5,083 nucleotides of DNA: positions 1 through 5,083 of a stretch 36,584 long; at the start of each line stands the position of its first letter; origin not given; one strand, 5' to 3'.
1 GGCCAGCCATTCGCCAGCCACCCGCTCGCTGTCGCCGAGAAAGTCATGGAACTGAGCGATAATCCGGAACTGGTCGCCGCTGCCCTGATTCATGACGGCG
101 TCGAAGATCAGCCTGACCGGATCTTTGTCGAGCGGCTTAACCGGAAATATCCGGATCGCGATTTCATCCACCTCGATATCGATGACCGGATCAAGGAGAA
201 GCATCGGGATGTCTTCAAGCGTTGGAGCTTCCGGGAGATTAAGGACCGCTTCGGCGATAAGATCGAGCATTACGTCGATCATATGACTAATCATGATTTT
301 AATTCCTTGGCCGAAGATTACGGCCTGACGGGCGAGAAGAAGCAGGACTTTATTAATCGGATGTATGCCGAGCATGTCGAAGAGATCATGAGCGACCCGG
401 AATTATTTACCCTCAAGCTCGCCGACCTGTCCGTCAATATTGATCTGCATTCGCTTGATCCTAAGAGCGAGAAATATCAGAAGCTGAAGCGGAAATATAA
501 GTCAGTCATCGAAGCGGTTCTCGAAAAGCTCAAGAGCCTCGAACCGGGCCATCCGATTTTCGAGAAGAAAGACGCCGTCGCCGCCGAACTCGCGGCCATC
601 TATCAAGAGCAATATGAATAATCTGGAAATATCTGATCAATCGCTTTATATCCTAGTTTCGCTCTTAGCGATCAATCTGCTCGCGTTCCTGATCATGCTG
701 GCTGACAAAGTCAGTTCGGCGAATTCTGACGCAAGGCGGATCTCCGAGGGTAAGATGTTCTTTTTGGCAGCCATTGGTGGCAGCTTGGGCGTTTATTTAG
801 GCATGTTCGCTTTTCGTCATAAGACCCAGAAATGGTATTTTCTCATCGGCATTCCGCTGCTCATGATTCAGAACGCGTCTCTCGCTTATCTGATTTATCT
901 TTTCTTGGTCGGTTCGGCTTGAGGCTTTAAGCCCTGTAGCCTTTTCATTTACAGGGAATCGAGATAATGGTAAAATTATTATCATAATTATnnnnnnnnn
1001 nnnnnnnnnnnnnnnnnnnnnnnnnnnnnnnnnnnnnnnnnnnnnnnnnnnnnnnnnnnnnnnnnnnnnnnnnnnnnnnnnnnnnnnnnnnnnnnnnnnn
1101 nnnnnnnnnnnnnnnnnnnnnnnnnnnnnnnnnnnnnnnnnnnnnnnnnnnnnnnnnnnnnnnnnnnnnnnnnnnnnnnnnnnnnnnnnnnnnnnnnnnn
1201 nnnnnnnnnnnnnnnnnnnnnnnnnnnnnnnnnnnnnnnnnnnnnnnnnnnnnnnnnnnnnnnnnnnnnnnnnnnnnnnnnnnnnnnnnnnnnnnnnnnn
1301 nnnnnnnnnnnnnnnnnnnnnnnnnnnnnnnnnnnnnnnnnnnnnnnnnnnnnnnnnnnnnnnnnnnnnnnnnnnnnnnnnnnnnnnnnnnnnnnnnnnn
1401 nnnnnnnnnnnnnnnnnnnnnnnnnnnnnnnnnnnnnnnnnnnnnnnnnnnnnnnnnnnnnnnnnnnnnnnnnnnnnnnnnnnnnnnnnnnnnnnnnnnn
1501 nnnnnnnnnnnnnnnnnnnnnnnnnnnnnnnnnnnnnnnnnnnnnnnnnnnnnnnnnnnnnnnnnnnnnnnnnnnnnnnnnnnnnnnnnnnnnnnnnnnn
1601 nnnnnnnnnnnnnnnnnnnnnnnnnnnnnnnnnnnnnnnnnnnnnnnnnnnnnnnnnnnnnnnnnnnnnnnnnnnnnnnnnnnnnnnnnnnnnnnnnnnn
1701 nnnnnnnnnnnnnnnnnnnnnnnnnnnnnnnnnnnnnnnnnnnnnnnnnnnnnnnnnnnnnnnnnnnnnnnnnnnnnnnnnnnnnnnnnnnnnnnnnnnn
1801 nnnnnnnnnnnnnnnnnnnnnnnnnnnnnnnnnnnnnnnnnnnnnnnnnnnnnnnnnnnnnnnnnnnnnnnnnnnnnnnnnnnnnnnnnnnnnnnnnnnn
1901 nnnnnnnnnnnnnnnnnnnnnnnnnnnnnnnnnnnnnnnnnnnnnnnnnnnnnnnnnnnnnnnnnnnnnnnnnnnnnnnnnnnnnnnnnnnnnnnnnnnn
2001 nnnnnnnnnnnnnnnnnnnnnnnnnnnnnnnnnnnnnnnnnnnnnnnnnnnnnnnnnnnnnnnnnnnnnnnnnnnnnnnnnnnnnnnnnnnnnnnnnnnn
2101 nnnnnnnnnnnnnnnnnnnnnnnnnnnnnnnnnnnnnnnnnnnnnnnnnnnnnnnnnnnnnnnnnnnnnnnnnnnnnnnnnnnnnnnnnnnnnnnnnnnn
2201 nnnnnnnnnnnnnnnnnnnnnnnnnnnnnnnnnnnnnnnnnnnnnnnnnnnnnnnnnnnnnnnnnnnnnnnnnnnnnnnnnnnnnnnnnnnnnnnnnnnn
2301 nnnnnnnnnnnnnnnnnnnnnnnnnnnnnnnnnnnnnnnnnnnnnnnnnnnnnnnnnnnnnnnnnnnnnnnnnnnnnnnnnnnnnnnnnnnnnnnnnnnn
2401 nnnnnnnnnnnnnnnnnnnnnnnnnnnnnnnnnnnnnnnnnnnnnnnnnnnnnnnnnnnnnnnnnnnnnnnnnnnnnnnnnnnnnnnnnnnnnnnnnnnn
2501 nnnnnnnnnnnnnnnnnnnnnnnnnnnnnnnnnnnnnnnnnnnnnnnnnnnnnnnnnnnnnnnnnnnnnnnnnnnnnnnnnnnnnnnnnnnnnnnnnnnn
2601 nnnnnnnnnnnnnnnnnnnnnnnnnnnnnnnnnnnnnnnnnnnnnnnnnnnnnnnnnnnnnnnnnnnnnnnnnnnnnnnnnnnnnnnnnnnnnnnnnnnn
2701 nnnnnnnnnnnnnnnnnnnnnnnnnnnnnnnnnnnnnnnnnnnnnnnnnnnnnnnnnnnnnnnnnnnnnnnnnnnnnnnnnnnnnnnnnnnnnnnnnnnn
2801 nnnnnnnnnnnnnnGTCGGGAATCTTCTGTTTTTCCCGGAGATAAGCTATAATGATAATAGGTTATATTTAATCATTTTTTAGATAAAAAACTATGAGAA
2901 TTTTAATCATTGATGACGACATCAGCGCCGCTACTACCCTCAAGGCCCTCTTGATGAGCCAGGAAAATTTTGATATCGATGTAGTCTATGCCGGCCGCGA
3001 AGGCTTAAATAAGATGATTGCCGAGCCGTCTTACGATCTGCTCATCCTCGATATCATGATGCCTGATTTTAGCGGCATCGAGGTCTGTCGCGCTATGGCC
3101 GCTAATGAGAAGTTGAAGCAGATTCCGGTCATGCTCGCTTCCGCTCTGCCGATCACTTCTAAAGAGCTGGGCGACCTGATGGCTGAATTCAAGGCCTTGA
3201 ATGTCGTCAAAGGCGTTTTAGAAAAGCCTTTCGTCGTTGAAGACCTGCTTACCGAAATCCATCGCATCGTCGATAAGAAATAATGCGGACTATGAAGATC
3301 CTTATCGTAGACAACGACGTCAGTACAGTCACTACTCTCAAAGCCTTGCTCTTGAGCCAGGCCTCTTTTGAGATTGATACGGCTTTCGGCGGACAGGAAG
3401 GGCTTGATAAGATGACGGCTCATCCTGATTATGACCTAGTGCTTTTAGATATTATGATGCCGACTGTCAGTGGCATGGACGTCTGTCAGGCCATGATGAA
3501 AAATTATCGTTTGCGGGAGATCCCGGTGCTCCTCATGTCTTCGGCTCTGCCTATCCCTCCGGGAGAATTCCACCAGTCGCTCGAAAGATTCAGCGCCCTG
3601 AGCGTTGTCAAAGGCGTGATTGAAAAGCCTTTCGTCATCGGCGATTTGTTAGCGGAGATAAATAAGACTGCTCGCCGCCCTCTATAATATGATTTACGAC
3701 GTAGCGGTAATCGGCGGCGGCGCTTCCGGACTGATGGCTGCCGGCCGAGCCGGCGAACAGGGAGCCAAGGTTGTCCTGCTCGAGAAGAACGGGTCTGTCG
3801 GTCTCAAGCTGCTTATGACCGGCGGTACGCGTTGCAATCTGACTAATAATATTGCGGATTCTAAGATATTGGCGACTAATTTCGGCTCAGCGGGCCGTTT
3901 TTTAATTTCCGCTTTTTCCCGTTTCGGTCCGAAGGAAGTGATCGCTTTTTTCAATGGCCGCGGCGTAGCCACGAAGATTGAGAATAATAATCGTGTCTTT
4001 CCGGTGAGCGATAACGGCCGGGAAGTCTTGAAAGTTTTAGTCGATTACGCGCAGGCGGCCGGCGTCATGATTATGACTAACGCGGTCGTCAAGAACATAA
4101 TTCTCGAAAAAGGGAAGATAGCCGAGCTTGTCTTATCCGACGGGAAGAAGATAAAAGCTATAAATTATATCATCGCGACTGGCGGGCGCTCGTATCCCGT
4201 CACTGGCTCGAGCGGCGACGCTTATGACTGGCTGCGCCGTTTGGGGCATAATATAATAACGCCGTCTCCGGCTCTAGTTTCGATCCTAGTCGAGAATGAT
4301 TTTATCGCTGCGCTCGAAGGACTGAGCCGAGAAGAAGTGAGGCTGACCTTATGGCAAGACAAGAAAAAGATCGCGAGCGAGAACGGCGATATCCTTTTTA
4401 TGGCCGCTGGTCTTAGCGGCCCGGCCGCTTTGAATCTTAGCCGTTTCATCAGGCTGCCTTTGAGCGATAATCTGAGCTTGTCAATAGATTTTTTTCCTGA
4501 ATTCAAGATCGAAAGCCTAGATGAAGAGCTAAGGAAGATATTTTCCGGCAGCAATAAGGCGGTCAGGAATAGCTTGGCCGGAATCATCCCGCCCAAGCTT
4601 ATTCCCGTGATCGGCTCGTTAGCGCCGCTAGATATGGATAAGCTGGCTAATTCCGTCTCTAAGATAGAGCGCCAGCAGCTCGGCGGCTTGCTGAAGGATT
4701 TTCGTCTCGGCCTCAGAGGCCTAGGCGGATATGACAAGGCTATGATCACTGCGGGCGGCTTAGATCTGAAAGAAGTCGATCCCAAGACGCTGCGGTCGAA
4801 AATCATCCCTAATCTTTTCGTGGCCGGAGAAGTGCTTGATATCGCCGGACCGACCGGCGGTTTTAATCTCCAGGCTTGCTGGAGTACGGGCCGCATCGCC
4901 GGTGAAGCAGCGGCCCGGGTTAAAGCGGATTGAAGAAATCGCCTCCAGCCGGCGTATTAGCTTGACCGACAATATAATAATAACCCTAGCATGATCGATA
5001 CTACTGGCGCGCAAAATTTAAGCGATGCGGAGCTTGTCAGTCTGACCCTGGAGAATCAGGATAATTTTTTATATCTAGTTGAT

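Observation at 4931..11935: An ECF sigma regulon readable from DNA: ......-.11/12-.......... occurs three times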

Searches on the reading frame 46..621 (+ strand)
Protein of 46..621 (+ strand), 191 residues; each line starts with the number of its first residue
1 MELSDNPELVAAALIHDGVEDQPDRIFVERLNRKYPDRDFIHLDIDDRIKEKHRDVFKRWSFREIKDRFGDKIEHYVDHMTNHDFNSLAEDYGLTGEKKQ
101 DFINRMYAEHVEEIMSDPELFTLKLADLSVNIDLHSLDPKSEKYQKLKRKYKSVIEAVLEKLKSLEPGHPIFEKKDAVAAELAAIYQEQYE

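Call 52: search_protein_families(library=pfam, proteins=[window:46-621:+], max_evalue=0.001)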
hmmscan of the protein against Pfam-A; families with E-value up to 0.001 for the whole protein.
window:46-621:+ (191 aa): 0 families

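Call 87: find_encoding_contigs(protein=window:46-621:+, flank=10000, max_places=2)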
Protein window:46-621:+ (191 aa): no gene with exactly this product is on record in the collection.

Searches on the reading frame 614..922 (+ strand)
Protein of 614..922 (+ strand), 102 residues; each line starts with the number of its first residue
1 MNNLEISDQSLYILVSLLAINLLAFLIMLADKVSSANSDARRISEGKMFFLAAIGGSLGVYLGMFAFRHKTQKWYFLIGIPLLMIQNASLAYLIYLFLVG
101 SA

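Call 52: search_protein_families(library=pfam, proteins=[window:614-922:+], max_evalue=0.001)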
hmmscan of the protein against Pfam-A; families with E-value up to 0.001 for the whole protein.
window:614-922:+ (102 aa): 1 family
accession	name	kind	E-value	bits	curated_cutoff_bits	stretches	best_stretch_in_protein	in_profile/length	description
PF06961.18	DUF1294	-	2.8e-19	69.6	25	1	21-76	1-55/55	Protein of unknown function (DUF1294)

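Call 89: find_encoding_contigs(protein=window:614-922:+, flank=10000, max_places=1)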
Protein window:614-922:+ (102 aa): no gene with exactly this product is on record in the collection.

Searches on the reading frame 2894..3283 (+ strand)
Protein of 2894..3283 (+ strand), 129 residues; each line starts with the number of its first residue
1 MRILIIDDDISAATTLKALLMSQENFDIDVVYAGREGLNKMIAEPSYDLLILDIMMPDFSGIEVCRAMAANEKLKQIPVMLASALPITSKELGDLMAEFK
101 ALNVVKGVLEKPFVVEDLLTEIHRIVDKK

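Call 52: search_protein_families(library=pfam, proteins=[window:2894-3283:+], max_evalue=0.001)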
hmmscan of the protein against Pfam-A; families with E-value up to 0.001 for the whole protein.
window:2894-3283:+ (129 aa): 1 family
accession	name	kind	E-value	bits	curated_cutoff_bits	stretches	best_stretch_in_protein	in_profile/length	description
PF00072.30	Response_reg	-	5.1e-16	59.3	30.2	1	3-122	1-110/111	Response regulator receiver domain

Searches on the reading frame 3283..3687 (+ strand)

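Call 52: search_protein_families(library=pfam, proteins=[window:3283-3687:+], max_evalue=0.001)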
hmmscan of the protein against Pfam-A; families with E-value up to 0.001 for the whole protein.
window:3283-3687:+ (134 aa): 1 family
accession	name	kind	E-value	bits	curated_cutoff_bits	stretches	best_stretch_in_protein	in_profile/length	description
PF00072.30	Response_reg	-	2.1e-14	54.1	30.2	1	6-89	1-80/111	Response regulator receiver domain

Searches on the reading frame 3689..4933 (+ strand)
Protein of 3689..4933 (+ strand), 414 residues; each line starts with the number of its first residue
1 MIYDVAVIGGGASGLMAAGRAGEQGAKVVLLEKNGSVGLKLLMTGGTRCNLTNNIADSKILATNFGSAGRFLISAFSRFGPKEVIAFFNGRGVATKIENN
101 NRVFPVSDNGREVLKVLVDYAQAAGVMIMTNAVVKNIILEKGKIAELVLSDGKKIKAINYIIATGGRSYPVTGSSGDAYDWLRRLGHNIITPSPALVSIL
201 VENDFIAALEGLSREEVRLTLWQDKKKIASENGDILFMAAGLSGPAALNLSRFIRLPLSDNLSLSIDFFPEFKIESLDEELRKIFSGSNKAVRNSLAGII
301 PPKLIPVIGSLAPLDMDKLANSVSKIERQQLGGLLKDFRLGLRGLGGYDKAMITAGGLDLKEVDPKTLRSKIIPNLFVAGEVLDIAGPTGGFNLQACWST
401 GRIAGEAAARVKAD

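Call 7: search_protein_families(library=pfam, proteins=[window:3689-4933:+], max_evalue=0.01)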
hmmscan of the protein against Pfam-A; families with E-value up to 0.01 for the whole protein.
window:3689-4933:+ (414 aa): 15 families
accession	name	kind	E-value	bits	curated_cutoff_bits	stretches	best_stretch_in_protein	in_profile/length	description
PF03486.20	HI0933_like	-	3e-79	266.3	50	1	4-406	2-243/244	HI0933-like protein Rossmann domain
PF22780.1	HI0933_like_1st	-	3.1e-28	99.1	27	1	194-352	2-164/165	HI0933-like protein barrel and H2TH domain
PF00890.30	FAD_binding_2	-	1.3e-14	54.6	20.4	2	4-54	1-51/414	FAD binding domain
PF01266.30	DAO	-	1.4e-11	44.9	27.9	2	4-36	1-33/353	FAD dependent oxidoreductase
PF07992.20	Pyr_redox_2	-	5.9e-11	42.8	26.1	2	85-168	158-239/291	Pyridine nucleotide-disulphide oxidoreductase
PF12831.13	FAD_oxidored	-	2.2e-10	40.8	27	1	4-164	1-144/416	FAD dependent oxidoreductase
PF01134.28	GIDA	-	1.2e-08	34.8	22.1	1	4-168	1-154/391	Glucose inhibited division protein A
PF00070.33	Pyr_redox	-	4e-05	24.5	22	0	87-151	17-81/82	Pyridine nucleotide-disulphide oxidoreductase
PF13450.12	NAD_binding_8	-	5.9e-05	23.7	21.9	1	7-39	1-33/68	NAD(P)-binding Rossmann-like domain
PF04820.20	Trp_halogenase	-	7.3e-05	22.2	21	1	112-171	159-218/458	Tryptophan halogenase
PF01494.25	FAD_binding_3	-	0.0003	20.6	22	1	3-34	2-33/349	FAD binding domain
PF01946.23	Thi4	-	0.001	18.8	26.2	1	3-38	18-54/235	Thi4 family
PF13738.12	Pyr_redox_3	-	0.0041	16.8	30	0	7-34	2-30/305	Pyridine nucleotide-disulphide oxidoreductase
PF05834.18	Lycopene_cycl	-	0.0072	15.9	23.4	0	4-34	1-33/380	Lycopene cyclase protein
PF01262.27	AlaDh_PNT_C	-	0.0085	16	23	0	5-38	31-64/214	Alanine dehydrogenase/PNT, C-terminal domain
